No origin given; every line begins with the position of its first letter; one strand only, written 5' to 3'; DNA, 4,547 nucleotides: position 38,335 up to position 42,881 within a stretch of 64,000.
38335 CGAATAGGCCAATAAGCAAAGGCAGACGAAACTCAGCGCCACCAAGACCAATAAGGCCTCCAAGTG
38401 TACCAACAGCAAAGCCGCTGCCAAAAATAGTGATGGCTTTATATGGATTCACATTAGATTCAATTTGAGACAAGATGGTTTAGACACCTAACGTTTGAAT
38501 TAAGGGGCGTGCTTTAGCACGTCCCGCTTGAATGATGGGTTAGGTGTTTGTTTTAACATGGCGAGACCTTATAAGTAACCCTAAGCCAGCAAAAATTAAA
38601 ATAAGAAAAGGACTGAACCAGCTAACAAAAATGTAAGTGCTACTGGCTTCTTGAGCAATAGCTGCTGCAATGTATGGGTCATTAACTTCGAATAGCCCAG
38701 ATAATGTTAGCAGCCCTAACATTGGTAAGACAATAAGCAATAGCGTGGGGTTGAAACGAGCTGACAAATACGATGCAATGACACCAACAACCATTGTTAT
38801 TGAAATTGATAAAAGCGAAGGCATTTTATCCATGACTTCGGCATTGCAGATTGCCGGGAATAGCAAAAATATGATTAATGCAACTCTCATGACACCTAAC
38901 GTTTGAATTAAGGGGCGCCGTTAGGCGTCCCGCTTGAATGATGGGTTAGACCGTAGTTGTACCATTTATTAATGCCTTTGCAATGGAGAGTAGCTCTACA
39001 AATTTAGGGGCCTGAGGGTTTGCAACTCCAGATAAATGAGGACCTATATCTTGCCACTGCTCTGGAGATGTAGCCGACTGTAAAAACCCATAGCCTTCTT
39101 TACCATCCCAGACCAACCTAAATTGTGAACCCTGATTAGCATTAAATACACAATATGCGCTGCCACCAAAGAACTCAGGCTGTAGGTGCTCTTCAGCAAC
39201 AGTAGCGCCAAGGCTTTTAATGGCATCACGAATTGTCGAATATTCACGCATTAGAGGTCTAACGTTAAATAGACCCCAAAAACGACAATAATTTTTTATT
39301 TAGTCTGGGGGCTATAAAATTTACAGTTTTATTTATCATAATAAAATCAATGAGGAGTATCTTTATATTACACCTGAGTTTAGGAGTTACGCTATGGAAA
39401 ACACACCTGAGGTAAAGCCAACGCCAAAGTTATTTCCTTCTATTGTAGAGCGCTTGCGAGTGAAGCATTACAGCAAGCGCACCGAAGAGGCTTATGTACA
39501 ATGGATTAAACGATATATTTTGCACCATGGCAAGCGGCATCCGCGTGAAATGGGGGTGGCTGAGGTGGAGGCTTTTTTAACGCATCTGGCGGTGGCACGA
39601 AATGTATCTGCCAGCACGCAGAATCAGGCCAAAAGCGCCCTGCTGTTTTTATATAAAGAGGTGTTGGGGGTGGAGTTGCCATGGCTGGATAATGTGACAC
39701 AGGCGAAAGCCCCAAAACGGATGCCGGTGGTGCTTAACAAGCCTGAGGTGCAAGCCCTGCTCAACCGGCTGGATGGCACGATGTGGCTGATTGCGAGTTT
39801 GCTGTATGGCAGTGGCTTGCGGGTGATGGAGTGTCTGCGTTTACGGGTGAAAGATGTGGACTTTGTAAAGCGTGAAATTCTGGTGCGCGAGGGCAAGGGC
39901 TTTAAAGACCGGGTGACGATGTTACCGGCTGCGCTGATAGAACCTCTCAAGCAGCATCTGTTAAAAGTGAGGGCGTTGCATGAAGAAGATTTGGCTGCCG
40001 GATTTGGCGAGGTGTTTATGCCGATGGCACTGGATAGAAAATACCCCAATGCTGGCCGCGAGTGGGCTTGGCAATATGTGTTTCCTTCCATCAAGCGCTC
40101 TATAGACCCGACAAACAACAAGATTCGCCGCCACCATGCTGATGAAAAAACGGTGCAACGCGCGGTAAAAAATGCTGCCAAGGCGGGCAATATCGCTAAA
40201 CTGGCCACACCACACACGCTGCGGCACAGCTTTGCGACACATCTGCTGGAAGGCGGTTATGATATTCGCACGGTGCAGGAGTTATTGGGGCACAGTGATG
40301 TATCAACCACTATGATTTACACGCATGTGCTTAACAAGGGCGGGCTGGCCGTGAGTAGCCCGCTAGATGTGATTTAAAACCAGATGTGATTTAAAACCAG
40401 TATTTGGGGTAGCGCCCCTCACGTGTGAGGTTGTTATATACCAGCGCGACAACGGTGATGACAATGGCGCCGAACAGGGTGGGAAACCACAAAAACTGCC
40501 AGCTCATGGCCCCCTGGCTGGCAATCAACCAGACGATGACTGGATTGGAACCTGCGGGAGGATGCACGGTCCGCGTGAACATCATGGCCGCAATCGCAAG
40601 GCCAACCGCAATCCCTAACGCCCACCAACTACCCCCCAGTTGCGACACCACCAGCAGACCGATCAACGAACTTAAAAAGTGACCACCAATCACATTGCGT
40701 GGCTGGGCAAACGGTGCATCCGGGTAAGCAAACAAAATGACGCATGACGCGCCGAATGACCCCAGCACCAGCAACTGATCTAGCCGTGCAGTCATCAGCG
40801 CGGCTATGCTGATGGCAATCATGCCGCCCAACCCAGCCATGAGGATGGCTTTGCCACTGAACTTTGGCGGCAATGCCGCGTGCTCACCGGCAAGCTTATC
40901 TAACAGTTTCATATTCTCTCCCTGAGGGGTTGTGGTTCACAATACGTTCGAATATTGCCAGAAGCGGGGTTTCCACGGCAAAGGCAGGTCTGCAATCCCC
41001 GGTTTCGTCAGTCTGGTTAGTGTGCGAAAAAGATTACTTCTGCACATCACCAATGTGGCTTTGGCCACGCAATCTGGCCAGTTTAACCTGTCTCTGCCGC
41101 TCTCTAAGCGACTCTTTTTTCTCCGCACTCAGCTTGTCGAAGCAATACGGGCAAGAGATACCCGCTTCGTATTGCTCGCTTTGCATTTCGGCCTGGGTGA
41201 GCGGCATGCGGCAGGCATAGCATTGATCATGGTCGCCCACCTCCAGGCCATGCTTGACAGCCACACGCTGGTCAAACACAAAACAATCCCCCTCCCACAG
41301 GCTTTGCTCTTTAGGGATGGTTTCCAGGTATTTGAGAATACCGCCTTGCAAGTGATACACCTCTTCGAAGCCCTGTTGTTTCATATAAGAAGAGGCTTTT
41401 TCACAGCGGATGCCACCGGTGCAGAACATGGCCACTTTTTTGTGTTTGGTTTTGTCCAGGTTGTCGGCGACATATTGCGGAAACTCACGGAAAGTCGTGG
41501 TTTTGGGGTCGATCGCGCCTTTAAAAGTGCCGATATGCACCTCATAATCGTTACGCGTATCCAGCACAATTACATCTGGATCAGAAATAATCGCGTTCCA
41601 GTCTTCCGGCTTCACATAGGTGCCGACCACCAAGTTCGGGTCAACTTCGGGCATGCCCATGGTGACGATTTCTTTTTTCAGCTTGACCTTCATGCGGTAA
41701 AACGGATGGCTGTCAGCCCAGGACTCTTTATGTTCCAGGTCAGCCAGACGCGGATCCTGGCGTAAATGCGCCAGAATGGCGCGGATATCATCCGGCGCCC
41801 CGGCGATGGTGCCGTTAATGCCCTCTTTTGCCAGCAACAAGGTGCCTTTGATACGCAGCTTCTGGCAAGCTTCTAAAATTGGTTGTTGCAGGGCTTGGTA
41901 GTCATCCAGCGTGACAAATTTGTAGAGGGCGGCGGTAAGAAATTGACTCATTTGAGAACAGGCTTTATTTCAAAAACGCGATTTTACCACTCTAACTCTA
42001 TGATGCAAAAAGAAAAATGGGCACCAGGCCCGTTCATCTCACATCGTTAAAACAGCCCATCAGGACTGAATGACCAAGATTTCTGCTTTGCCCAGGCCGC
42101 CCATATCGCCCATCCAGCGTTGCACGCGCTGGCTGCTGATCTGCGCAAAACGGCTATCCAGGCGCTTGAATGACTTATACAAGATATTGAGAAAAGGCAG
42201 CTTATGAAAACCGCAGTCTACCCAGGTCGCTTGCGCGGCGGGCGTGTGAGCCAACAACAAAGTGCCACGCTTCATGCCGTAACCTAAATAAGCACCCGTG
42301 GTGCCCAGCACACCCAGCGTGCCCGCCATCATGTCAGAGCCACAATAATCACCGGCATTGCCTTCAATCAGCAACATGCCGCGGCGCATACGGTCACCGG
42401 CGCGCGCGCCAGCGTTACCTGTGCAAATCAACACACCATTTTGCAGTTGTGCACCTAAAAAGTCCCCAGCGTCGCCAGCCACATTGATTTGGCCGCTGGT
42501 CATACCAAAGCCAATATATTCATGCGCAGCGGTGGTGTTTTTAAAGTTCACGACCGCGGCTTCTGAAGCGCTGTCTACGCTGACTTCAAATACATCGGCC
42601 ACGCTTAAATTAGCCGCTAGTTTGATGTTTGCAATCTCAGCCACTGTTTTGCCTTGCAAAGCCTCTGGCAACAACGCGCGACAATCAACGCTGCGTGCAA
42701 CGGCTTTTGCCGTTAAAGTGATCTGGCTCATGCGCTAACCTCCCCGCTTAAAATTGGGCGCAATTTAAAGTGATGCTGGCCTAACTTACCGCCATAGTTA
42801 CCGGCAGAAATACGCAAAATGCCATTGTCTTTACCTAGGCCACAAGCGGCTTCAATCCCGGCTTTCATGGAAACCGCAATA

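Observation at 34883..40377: Complete sedentary chromosomal integron beside the core methylotrophy (fhc) operon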

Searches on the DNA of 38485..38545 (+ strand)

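Call 16: build_rna_model(alignment_id=A2, structure=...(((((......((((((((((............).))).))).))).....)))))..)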
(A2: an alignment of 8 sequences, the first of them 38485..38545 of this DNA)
Model R1 built from alignment A2 (8 sequences, 61 columns); structure: as given.
model positions 61; base pairs 15; branch points 0; effective number of sequences 2.36; information 0.916 bits per position. Calibrated on 0.2 Mb of random sequence (short: E-values are rough).
structure used (alignment columns):
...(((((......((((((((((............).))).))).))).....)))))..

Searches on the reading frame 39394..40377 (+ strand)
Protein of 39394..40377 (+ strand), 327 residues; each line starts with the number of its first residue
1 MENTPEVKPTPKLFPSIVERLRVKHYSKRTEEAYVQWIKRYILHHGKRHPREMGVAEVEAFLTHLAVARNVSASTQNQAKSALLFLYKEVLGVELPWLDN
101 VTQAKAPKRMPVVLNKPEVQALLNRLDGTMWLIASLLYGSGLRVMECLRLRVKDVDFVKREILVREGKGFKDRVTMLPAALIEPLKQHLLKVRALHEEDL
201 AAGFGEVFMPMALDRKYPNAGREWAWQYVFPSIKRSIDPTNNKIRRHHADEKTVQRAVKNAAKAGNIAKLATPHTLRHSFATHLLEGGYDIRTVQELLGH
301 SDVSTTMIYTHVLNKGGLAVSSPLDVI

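Call 3: search_protein_families(library=ncbifam, proteins=[window:39394-40377:+], max_evalue=0.01)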
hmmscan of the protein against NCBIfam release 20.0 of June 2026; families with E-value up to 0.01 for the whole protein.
window:39394-40377:+ (327 aa): 14 families
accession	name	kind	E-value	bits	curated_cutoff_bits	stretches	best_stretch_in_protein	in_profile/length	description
TIGR02249.1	integrase_gron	subfamily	3.5e-145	483.3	265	1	16-326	4-314/315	integron integrase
NF011946.0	PRK15417.1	equivalog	5.7e-110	367.6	435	1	12-326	15-329/337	integron integrase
NF040815.2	recomb_XerA_Arch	equivalog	1.2e-54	185.7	220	2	19-191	5-174/263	site-specific tyrosine recombinase/integron integrase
TIGR02224.1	recomb_XerC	equivalog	1.9e-43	148.9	335.15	2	250-313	215-278/295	tyrosine recombinase XerC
NF001399.0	PRK00283.1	subfamily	7e-43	147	279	1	26-314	22-285/300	tyrosine recombinase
TIGR02225.1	recomb_XerD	equivalog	2.3e-42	145.3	329.6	2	248-314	210-276/290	site-specific tyrosine recombinase XerD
NF002331.0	PRK01287.1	subfamily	2.4e-29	102.4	371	2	252-312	251-312/365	site-specific tyrosine recombinase XerC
NF003462.0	PRK05084.1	equivalog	2.6e-19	69.2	267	2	246-315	280-347/360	tyrosine recombinase XerS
NF007370.0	PRK09870.1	subfamily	1.1e-09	38.2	221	1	261-311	125-178/200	tyrosine-type DNA invertase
NF007371.0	PRK09871.1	subfamily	1.2e-08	34.8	222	1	253-311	115-173/198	tyrosine-type DNA invertase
NF040693.1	recomb_GmtY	equivalog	1.5e-05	24.4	340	1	271-311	391-431/441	gamma-mobile-trio recombinase GmtY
NF041502.1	integrase_1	equivalog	0.00052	18.9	350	1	246-312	287-360/484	site-specific integrase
NF002685.0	PRK02436.1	equivalog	0.0012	18.7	178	1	23-196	11-177/245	site-specific tyrosine recombinase XerD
NF047926.1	integrase_GmtZ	equivalog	0.005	14.9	600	1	257-312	416-470/784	gamma-mobile-trio integrase GmtZ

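Call 4: search_protein_families(library=pfam, proteins=[window:39394-40377:+], max_evalue=0.01)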
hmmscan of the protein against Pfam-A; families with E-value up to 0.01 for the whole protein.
window:39394-40377:+ (327 aa): 3 families
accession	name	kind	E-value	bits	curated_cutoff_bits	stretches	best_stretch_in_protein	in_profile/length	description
PF00589.27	Phage_integrase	-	5.7e-37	127.6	27.1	1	114-313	3-169/172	Phage integrase family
PF13495.12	Phage_int_SAM_4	-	6.4e-30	103.8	27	1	16-96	4-84/85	Phage integrase, N-terminal SAM-like domain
PF02899.23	Phage_int_SAM_1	-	0.0038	17.9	22.3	0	23-88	11-77/83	Phage integrase, N-terminal SAM-like domain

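Call 21: find_related_loci(query=window:39394-40377:+, collection=genome_contigs, flank=3000)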
Query window:39394-40377:+ (327 aa) in genome_contigs; peptide patterns used: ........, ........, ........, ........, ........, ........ (x = any residue, [..] = any of these).
600 stretches matched a pattern (row limit reached: there are more); 589 encode a relative of the query (tblastn E <= 1e-3); the best 80 are kept; 80 distinct loci.
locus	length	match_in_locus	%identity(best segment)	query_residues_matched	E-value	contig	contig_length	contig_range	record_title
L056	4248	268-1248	77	1-327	2e-178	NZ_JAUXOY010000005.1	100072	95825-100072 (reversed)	MAG: Methylotenera sp. isolate C10_concoct.bin.86 C10_k141_45765, whole genome shotgun sequence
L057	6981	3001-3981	71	1-325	2e-157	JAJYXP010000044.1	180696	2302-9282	MAG: Proteobacteria bacterium isolate FK3.bin53 NODE_82_length_180696_cov_32.737940, whole genome shotgun sequence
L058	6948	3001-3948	72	10-325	6e-157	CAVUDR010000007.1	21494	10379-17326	MAG: uncultured beta proteobacterium isolate MFD02832.bin.3.67 genome assembly, contig: contig_2705, whole genome shotgu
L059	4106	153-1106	71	7-325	7e-159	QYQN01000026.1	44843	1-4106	MAG: Methylococcaceae bacterium isolate PowLak16_MAG1 c_000000208277, whole genome shotgun sequence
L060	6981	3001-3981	69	1-327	1e-156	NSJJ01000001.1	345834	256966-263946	MAG: Sulfuricella denitrificans isolate Ru_enrich_SD NODE_6_length_345834_cov_13.6869, whole genome shotgun sequence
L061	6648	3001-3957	71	8-326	2e-156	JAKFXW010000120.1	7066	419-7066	MAG: Gallionellaceae bacterium isolate ND4_Bin_6 ND4_0000662, whole genome shotgun sequence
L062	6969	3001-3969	69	3-325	3e-156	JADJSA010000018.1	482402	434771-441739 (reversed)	MAG: Candidatus Methylophosphatis haderslevensis isolate Hade_18-Q3-R52-61_BATAC.316 tig01683516-10-4822360, whole genom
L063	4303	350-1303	70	10-327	1e-157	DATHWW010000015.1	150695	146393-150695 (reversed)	MAG TPA_asm: Methylophilaceae bacterium isolate SMAG_U16169 k141_122747, whole genome shotgun sequence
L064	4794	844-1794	71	9-325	1e-156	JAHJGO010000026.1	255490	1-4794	MAG: Gammaproteobacteria bacterium isolate Modern_marine_glass_biofilm.mb.74 Modern_marine_glas.mb.74_k141_1120275, whol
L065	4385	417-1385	70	2-325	7e-157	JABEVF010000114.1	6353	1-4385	MAG: Gallionella sp. isolate MAG 25 k99_1780602, whole genome shotgun sequence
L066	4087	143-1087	71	11-325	2e-156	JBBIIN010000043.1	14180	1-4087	MAG: Gallionellaceae bacterium isolate CYS170214_bin_14 NODE_987_length_14180_cov_18.547965, whole genome shotgun sequen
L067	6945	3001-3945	71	13-327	8e-155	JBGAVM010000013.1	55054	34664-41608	MAG: Methylophilus sp. isolate MAG_AAO_H10.47 AAOH10-47_opera_contig_2517, whole genome shotgun sequence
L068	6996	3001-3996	68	1-327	4e-154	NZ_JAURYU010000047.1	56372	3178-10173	MAG: Methylotenera sp. isolate E2_maxbin.024 E2_k141_46686, whole genome shotgun sequence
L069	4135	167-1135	69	3-326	7e-156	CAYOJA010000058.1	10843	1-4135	MAG TPA_asm: uncultured Thiobacillus sp. isolate SRP189682_co1_107 genome assembly, contig: NODE_14141_length_10843_cov_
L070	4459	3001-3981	69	1-327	3e-155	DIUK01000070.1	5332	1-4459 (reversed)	MAG TPA_asm: Rhodocyclaceae bacterium UBA6160 UBA6160_contig_101278, whole genome shotgun sequence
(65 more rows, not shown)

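Call 28: search_solved_structures(query=window:39394-40377:+, show_alignments=1, max_evalue=1e-20)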
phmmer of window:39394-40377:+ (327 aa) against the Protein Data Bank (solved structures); distinct sequences matched with E-value up to 1e-20: 3.
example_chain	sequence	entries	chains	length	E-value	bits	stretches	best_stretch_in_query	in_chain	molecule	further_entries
2a3v_A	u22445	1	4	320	2.7e-89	302.8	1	16-325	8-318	site-specific recombinase IntI4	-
5hxy_A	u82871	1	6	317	7.9e-35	123.9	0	17-189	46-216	Tyrosine recombinase XerA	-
4a8e_A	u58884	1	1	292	2.1e-32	115.9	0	245-315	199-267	PROBABLE TYROSINE RECOMBINASE XERC-LIKE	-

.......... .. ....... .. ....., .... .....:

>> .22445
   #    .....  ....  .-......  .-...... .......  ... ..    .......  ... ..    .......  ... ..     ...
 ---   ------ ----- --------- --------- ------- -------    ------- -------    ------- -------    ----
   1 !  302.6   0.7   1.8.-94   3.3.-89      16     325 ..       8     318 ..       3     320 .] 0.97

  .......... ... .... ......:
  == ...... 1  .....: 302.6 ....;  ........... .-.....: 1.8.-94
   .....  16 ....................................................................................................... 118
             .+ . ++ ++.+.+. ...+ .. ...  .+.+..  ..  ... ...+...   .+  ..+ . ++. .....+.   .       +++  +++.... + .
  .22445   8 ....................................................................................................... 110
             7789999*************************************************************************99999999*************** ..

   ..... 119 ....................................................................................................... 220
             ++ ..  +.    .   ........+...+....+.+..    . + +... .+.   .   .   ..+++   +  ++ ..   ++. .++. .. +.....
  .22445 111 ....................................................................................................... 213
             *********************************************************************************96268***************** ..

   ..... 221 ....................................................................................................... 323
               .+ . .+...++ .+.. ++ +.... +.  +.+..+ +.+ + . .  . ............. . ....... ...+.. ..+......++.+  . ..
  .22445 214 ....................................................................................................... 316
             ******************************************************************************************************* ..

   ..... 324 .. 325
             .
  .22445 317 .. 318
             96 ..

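Call 56: search_dna_similar(query=window:39394-40377:+, collection=plasmids, mode=protein, max_rows=12, max_evalue=1e-30)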
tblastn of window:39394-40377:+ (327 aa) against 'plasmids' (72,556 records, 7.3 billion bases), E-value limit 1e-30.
The search stops at 5000 records and this limit was reached: more records match than are counted here, and every count below describes the 5000 best-scoring records only.
Records with a match: at least 5000; places in all: 6317; records where one place covers at least 80% of the query: 5000.
Best place of each record, by identity: 60-80% 1; <60% 4999.
By first word of the organism name: Klebsiella 1857; Escherichia 1466; Salmonella 455; Enterobacter 394; Pseudomonas 178; Citrobacter 141; Shigella 85; Providencia 64; Aeromonas 56; Acinetobacter 48; and 41 more.
By predicted mobility (MOB-suite, as given by PLSDB): conjugative 3603; non-mobilizable 746; mobilizable 651.
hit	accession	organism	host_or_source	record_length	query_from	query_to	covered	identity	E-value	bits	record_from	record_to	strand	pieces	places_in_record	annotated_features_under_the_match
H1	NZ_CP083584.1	Kovacikia minuta CCNUW1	cell culture,fresh water lake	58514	9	325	97%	61.2%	2e-122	394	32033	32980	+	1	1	integron integrase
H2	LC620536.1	Klebsiella pneumoniae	-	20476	12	327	97%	56.7%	7e-108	352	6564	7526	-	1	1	none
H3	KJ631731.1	uncultured bacterium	-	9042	12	327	97%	56.7%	9e-108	351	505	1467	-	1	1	int3: class 3 integrase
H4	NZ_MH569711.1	Serratia marcescens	urine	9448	12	327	97%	56.7%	9e-108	351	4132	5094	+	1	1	integron integrase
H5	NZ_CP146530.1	Klebsiella michiganensis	Hospital Wastewater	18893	12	327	97%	56.7%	9e-108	351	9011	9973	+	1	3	integron integrase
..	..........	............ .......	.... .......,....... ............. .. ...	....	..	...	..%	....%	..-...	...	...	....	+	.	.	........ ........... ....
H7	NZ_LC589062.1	Enterobacter kobei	-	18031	12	327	97%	56.7%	1e-107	351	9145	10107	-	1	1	integron integrase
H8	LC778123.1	Brucella intermedia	assembly,hospital sewage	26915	12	327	97%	56.7%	1e-107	351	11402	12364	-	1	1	intI3: class 3 integron integrase IntI3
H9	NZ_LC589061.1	Klebsiella quasipneumoniae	-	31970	12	327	97%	56.7%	1e-107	351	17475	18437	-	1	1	integron integrase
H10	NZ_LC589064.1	Pseudomonas aeruginosa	-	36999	12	327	97%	56.7%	1e-107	351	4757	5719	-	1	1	integron integrase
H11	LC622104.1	Klebsiella quasipneumoniae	-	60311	12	327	97%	56.7%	1e-107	351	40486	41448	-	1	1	intI3: class 3 integron integrase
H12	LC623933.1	Klebsiella pneumoniae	-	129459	12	327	97%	56.7%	1e-107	351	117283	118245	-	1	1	intI3: class 3 integron integrase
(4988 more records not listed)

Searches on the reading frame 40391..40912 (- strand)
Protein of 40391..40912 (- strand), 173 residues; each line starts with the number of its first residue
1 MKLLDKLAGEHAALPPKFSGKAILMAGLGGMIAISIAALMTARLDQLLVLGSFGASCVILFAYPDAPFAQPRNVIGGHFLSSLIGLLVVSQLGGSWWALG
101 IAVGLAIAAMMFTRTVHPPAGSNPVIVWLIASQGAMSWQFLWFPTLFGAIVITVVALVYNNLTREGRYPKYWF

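Call 43: search_protein_families(library=pfam, proteins=[window:40391-40912:-], max_evalue=0.001)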
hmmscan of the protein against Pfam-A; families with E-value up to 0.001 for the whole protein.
window:40391-40912:- (173 aa): 1 family
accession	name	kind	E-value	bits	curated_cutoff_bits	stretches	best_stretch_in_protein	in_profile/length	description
PF04982.19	TM_HPP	-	9.2e-50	168.7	27.2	1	16-169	2-157/157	HPP, transmembrane region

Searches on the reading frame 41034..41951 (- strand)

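Call 43: search_protein_families(library=pfam, proteins=[window:41034-41951:-], max_evalue=0.001)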
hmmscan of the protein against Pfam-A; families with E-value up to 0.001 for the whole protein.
window:41034-41951:- (305 aa): 3 families
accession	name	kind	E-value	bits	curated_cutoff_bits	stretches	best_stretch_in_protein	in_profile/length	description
PF17773.7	UPF0176_N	-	2.1e-31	108.6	26.2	1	6-95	3-92/92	UPF0176 acylphosphatase like domain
PF00581.25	Rhodanese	-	8.9e-10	39.4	22.2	1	116-209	3-100/102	Rhodanese-like domain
PF12368.13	Rhodanese_C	-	0.0008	20.1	26.9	0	220-256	1-37/66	Rhodanase C-terminal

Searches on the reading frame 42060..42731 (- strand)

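Call 43: search_protein_families(library=pfam, proteins=[window:42060-42731:-], max_evalue=0.001)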
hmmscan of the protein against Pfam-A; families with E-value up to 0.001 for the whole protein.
window:42060-42731:- (223 aa): 1 family
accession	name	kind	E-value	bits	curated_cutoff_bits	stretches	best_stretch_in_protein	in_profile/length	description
PF01493.24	GXGXG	-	2.2e-09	37.6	32.5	1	66-160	57-162/190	GXGXG motif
